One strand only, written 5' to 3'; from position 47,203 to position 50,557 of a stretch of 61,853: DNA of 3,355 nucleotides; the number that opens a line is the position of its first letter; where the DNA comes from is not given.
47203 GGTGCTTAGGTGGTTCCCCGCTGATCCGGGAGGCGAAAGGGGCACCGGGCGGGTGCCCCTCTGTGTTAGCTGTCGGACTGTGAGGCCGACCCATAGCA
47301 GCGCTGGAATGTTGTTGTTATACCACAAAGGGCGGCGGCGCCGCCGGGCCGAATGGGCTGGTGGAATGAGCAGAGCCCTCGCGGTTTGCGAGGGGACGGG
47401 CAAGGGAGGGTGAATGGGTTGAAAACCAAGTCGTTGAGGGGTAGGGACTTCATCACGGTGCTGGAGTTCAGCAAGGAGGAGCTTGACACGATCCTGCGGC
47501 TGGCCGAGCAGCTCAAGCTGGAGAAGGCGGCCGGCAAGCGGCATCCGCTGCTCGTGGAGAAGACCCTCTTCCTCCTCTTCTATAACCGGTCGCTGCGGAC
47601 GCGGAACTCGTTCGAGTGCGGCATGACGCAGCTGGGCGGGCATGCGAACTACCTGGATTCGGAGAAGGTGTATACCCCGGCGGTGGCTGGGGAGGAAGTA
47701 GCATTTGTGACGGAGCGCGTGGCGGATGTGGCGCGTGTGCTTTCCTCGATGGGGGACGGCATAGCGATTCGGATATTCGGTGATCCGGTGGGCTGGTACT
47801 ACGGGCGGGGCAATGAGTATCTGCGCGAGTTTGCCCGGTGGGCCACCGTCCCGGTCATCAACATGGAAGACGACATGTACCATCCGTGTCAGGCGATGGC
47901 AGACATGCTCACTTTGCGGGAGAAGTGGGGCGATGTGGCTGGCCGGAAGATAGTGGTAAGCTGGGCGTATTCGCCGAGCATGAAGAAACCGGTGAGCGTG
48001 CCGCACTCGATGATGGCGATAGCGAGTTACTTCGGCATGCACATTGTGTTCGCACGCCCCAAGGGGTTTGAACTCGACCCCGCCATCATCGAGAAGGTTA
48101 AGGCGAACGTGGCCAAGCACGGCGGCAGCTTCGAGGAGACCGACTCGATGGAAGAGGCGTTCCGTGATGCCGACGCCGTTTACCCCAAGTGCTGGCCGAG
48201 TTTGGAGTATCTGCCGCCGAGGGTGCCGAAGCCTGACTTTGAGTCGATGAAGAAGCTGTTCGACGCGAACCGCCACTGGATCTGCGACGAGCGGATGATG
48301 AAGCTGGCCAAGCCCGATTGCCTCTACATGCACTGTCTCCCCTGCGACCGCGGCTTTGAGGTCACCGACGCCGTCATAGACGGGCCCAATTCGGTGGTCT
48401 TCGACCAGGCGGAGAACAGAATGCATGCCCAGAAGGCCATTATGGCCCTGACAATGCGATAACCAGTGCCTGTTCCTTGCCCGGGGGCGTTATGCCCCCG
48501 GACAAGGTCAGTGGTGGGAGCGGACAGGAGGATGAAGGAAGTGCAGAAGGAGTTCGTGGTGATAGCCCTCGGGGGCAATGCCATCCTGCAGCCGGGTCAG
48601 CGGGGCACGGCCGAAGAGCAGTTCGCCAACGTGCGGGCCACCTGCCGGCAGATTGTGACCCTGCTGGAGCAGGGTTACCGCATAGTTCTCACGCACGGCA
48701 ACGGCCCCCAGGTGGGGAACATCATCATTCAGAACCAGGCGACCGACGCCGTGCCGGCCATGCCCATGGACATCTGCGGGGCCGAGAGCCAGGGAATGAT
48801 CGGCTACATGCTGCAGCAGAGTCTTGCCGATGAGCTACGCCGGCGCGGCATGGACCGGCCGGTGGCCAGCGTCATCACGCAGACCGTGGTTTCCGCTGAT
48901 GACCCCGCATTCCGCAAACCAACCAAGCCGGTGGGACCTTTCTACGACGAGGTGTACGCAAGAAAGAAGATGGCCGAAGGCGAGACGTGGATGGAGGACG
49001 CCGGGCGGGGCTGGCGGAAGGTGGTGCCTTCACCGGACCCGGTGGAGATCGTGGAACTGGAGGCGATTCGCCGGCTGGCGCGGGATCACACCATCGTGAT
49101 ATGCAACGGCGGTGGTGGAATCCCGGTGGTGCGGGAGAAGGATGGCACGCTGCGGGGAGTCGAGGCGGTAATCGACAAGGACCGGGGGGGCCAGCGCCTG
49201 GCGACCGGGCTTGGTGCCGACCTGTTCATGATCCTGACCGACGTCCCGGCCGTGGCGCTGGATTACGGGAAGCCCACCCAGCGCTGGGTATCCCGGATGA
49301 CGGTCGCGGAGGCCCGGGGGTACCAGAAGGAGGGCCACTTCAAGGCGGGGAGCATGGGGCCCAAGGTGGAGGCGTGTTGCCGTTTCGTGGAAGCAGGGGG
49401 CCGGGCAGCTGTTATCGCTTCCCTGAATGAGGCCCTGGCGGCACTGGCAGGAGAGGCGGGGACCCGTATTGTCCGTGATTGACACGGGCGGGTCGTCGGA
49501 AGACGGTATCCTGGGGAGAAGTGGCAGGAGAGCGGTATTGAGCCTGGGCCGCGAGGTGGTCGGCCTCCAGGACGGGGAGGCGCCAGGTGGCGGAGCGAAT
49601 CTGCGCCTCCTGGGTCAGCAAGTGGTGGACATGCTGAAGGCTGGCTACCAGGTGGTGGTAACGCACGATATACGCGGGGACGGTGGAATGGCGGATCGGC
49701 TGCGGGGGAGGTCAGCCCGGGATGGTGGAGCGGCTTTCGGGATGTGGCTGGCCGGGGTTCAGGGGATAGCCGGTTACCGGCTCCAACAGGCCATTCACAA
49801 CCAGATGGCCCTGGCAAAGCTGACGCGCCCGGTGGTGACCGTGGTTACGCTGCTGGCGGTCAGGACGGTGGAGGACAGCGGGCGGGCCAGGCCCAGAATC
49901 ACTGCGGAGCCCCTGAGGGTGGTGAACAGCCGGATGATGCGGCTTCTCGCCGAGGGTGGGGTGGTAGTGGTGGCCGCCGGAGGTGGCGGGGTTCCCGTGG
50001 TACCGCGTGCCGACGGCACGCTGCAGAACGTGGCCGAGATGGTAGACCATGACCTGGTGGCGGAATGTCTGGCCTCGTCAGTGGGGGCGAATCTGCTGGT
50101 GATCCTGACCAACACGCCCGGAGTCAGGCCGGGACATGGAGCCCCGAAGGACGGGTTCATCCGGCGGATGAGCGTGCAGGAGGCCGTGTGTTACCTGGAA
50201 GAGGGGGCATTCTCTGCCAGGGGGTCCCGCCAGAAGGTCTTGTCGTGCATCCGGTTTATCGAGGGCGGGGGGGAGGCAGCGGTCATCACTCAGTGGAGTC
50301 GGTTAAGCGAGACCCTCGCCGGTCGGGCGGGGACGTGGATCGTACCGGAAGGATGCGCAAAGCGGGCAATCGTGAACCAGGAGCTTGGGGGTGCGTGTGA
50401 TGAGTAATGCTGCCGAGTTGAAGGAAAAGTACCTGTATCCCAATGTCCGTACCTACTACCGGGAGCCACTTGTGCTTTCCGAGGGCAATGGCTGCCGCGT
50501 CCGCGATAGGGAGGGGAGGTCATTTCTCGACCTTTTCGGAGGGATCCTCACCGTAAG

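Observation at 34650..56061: Roughly 20 kb catabolic supercluster suggesting an undescribed ADI-like, ATP-yielding pathway for guanidino/ureido derivatives of omega-amino compounds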

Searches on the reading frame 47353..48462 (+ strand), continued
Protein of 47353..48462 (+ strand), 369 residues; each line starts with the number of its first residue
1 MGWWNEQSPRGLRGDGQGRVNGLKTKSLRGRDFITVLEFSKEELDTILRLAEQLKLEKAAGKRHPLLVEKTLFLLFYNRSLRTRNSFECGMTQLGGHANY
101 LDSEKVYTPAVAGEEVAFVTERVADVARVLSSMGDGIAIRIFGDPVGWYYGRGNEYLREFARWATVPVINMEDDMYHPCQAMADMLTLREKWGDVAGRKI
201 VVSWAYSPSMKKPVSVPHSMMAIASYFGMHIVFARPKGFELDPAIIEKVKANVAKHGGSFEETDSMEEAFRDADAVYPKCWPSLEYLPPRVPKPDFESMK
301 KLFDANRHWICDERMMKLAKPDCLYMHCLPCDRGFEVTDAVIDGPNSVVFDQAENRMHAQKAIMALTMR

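Call 63: search_protein_families(library=pfam, proteins=[L012:1689-3317:+, L012:5943-7106:+, L012:8539-9753:+, L016:2427-3218:+, L016:7028-8269:+, L016:10229-11038:+, L016:11051-12313:+, L016:12347-13876:+, L005:8755-9648:+, L005:7858-8745:+], max_evalue=0.00001)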
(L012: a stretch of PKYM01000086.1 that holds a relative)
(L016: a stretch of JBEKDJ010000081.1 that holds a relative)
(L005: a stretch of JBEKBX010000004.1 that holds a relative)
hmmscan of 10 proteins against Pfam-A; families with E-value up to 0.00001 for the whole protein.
L012:1689-3317:+ (542 aa): 3 families
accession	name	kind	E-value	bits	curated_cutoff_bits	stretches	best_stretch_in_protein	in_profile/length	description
PF07905.16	PucR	-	1.4e-21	77.4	33.5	1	11-126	4-118/118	Purine catabolism regulatory protein-like family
PF13556.12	HTH_30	-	5.8e-19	68.1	27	1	474-532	1-59/59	PucR C-terminal helix-turn-helix domain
PF17853.6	GGDEF_2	-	4.9e-08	33.6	24.5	1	290-422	5-116/116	GGDEF-like domain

L012:5943-7106:+ (387 aa): 1 family
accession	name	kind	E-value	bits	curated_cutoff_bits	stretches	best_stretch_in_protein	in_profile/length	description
PF13407.12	Peripla_BP_4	-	1.9e-23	83.8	35.1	1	87-331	5-247/258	Periplasmic binding protein domain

L012:8539-9753:+ (404 aa): 1 family
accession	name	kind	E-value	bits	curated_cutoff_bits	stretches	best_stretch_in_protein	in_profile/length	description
PF02653.21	BPD_transp_2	-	3.6e-30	105.4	26.8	1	127-388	7-269/269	Branched-chain amino acid transport system / permease component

L016:2427-3218:+ (263 aa): 2 families
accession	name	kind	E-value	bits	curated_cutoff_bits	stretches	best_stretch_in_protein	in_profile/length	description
PF07729.17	FCD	-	6.3e-17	62.6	24.3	1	107-237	2-124/125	FCD domain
PF00392.27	GntR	-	4.2e-16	58.8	27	1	17-75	2-60/64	Bacterial regulatory proteins, gntR family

L016:7028-8269:+ (413 aa): 2 families
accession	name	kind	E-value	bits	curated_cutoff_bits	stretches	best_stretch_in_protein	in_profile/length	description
PF13458.12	Peripla_BP_6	-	3.2e-75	254.4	31.7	1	46-382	1-339/343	Periplasmic binding protein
PF13433.12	Peripla_BP_5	-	3e-22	79.7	27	1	56-375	10-330/363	Periplasmic binding protein domain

L016:10229-11038:+ (269 aa): 1 family
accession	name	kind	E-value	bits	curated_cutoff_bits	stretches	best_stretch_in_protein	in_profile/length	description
PF11392.14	AllH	-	1.6e-17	64.5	25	1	147-248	1-109/109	Oxamate carbamoyltransferase subunit AllH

L016:11051-12313:+ (420 aa): 1 family
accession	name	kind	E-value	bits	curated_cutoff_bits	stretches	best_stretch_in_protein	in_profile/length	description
PF06545.17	AllG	-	1.5e-77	260.4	27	1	89-308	1-215/215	Oxamate carbamoyltransferase subunit AllG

L016:12347-13876:+ (509 aa): 2 families
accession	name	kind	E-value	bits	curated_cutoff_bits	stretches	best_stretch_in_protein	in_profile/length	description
PF00549.24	Ligase_CoA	-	1.2e-30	106.7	24.5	1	347-501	1-126/128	CoA-ligase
PF02629.25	CoA_binding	-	4.3e-10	40.6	22.3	1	192-282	4-93/97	CoA binding domain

L005:8755-9648:+ (297 aa): 1 family
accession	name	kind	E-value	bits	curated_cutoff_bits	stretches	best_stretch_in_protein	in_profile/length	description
PF03437.21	BtpA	-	1.4e-57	195.5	30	1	42-294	2-252/254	BtpA family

L005:7858-8745:+ (295 aa): 2 families
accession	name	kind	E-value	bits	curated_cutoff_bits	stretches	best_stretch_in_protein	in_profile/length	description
PF00455.28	DeoRC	-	2.5e-46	158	31.8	1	78-234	4-160/160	DeoR C terminal sensor domain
PF08220.18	HTH_DeoR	-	4.9e-13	49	21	1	6-57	1-52/57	DeoR-like helix-turn-helix domain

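Call 86: predict_structure(alignment_id=A1)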
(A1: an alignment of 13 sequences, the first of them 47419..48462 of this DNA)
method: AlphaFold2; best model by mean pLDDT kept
length: 347 residues; sequences in the alignment: 13
mean_pLDDT: 71.5   pTM: 0.74
mean pLDDT of the five models: 71.5, 67.8, 66.7, 66.1, 62.8
residues with pLDDT >= 90: 115; 70-90: 89; 50-70: 65; < 50: 78
segments of 3 or more residues with pLDDT < 50: 2-10, 44-100, 120-130
pLDDT, mean of each block of 10 residues (from residue 1): 47 77 86 73 47 33 31 26 30 37 59 54 37 59 60 68 93 96 83 85 96 93 93 96 97 93 77 86 95 96 85 91 90 72 60
secondary structure, 60 per line:
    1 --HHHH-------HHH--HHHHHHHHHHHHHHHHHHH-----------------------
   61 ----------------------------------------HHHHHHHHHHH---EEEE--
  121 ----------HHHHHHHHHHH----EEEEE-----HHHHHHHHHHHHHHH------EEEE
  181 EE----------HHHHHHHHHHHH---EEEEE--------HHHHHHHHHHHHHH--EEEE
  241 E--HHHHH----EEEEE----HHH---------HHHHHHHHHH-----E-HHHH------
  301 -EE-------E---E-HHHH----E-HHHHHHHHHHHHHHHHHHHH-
elements in order: H3-6 H19-37 H101-111 E115-118 H131-141 E146-150 H156-170 E177-182 H193-204 E208-212 H221-234 E237-241 H244-248 E253-257 H274-283 H291-294 H317-320 H327-346

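Call 91: fold_search(model_id=the predicted structure, library=pdb)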
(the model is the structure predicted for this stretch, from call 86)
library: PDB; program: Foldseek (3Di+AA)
matches with E <= 10: 1629; with E <= 0.001: 292
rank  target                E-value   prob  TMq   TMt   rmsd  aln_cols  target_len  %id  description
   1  3kzm                  2.7e-27  1.00  0.74  0.77   5.9       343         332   36  Crystal structure of N-acetyl-L-ornithine transcarbamylase complexed with carbamyl phosphate (released 2010-03-31)
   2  3m5c                  1.0e-26  1.00  0.74  0.77   5.9       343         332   37  Crystal structure of N-acetyl-L-ornithine transcarbamylase K302E mutant complexed with PALAO (released 2010-07-28)
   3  3m4n                  1.1e-26  1.00  0.74  0.77   5.9       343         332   36  Crystal structure of N-acetyl-L-ornithine transcarbamylase K302A mutant complexed with PALAO (released 2010-07-28)
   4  3l02                  1.1e-26  1.00  0.74  0.77   5.9       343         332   36  Crystal structure of N-acetyl-L-ornithine transcarbamylase E92A mutant complexed with carbamyl phosphate and N-succinyl- (released 2010-03-31)
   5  3kzk                  1.3e-26  1.00  0.75  0.77   6.0       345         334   36  Crystal structure of acetylornithine transcarbamylase complexed with acetylcitrulline (released 2010-03-31)
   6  3m5d                  2.0e-26  1.00  0.74  0.77   5.9       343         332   37  Crystal structure of N-acetyl-L-ornithine transcarbamylase K302R mutant complexed with PALAO (released 2010-07-28)
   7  1a1s                  3.0e-26  1.00  0.68  0.75   6.3       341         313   40  ORNITHINE CARBAMOYLTRANSFERASE FROM PYROCOCCUS FURIOSUS (released 1998-06-17)
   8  3l04                  4.9e-26  1.00  0.74  0.77   5.9       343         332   37  Crystal structure of N-acetyl-L-ornithine transcarbamylase E92P mutant complexed with carbamyl phosphate and N-succinyl- (released 2010-03-31)
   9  3kzc                  1.0e-25  1.00  0.74  0.78   6.3       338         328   37  Crystal structure of N-acetyl-L-ornithine transcarbamylase (released 2010-03-31)
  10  3l06                  3.2e-25  1.00  0.75  0.78   6.0       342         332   37  Crystal structure of N-acetyl-L-ornithine transcarbamylase E92V mutant complexed with carbamyl phosphate and N-succinyl- (released 2010-03-31)
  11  3l05                  3.4e-25  1.00  0.74  0.77   5.9       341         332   37  Crystal structure of N-acetyl-L-ornithine transcarbamylase E92S mutant complexed with carbamyl phosphate and N-succinyl- (released 2010-03-31)
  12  2p2g_E                3.4e-23  1.00  0.62  0.70   6.7       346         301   34  Crystal Structure of Ornithine Carbamoyltransferase from Mycobacterium Tuberculosis (Rv1656): Orthorhombic Form (released 2007-07-03)
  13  7nnv_A                1.7e-22  1.00  0.65  0.73   5.8       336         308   34  Crystal structure of Mycobacterium tuberculosis ArgF in complex with carbamoyl phosphate. (released 2021-06-30)
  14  4oh7_A                2.4e-22  1.00  0.64  0.73   6.6       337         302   35  Crystal structure of Ornithine carbamoyltransferase from Brucella melitensis (released 2014-02-26)
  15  8qev_A                3.2e-22  1.00  0.63  0.73   5.9       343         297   35  Crystal structure of ornithine transcarbamylase from Arabidopsis thaliana (AtOTC) in complex with carbamoyl phosphate (released 2023-12-06)
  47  3q98                  4.0e-21  1.00  0.67  0.62   8.0       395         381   28  Structure of ygeW encoded protein from E. coli (released 2011-05-04)
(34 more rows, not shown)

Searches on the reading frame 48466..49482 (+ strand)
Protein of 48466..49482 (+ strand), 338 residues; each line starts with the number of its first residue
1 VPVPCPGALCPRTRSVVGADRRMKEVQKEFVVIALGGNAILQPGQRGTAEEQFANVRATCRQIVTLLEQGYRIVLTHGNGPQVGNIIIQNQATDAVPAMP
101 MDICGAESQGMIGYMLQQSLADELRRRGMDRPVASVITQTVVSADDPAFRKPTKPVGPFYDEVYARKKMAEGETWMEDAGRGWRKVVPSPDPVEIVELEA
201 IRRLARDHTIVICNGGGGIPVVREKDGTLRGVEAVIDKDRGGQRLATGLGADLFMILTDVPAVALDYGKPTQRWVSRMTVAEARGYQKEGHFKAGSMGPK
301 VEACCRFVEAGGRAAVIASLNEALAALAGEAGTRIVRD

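Call 3: search_protein_families(library=pfam, proteins=[window:48466-49482:+])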
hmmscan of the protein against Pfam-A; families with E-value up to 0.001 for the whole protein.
window:48466-49482:+ (338 aa): 1 family
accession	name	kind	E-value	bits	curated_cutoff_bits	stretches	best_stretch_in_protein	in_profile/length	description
PF00696.33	AA_kinase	-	1.8e-27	97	24.9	1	30-319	2-234/234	Amino acid kinase family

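Call 5: search_protein_families(library=ncbifam, proteins=[window:48466-49482:+], max_evalue=0.00001)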
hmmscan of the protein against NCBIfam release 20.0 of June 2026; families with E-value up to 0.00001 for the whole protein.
window:48466-49482:+ (338 aa): 7 families
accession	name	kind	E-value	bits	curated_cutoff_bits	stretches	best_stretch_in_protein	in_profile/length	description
TIGR00746.1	arcC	equivalog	3.7e-129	430.2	358.25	1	31-336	3-308/309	carbamate kinase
NF009008.0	PRK12354.1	subfamily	6e-110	367.2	361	1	31-336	3-299/308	carbamate kinase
NF009007.0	PRK12352.1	subfamily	2.3e-102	342.1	266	1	28-337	2-315/316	carbamate kinase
NF006926.0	PRK09411.1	equivalog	5.1e-81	272.1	416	1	31-336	4-296/297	carbamate kinase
TIGR00761.1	argB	equivalog_domain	1.5e-11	44.3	151.3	1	219-317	137-231/231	acetylglutamate kinase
NF010659.0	PRK14058.1-1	equivalog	7.8e-07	28.5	223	0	216-329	149-261/267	[LysW]-aminoadipate kinase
NF010661.0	PRK14058.1-3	equivalog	2.5e-06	26.8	251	0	219-335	158-270/283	acetylglutamate/acetylaminoadipate kinase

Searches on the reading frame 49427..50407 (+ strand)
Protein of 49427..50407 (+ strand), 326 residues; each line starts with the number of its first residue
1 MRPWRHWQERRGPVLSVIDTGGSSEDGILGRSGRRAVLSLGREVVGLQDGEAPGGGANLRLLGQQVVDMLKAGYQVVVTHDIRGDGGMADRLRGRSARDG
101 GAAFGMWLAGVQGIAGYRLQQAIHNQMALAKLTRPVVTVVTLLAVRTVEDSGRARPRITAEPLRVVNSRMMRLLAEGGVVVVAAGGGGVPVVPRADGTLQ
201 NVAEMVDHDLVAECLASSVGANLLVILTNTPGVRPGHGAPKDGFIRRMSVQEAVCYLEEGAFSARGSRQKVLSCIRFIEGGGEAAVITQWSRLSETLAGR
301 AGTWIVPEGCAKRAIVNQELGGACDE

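Call 4: search_protein_families(library=pfam, proteins=[window:49427-50407:+])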
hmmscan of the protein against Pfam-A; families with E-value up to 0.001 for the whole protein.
window:49427-50407:+ (326 aa): 1 family
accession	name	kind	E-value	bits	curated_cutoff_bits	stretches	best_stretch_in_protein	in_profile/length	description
PF00696.33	AA_kinase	-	6.3e-13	49.4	24.9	1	36-288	3-233/234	Amino acid kinase family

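Call 6: search_protein_families(library=ncbifam, proteins=[window:49427-50407:+], max_evalue=0.00001)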
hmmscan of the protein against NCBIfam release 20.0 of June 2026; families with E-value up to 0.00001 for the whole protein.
window:49427-50407:+ (326 aa): 5 families
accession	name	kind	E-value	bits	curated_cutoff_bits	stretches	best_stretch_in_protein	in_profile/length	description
NF009007.0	PRK12352.1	subfamily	2.3e-38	131.9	266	2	147-306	153-314/316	carbamate kinase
TIGR00746.1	arcC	equivalog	5.6e-37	127.4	358.25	1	160-306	163-308/309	carbamate kinase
NF009008.0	PRK12354.1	subfamily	1e-30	107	361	1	160-308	157-301/308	carbamate kinase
NF006926.0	PRK09411.1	equivalog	2.2e-22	79.6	416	1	160-305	158-295/297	carbamate kinase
TIGR00761.1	argB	equivalog_domain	7.1e-09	35.5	151.3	1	181-287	139-231/231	acetylglutamate kinase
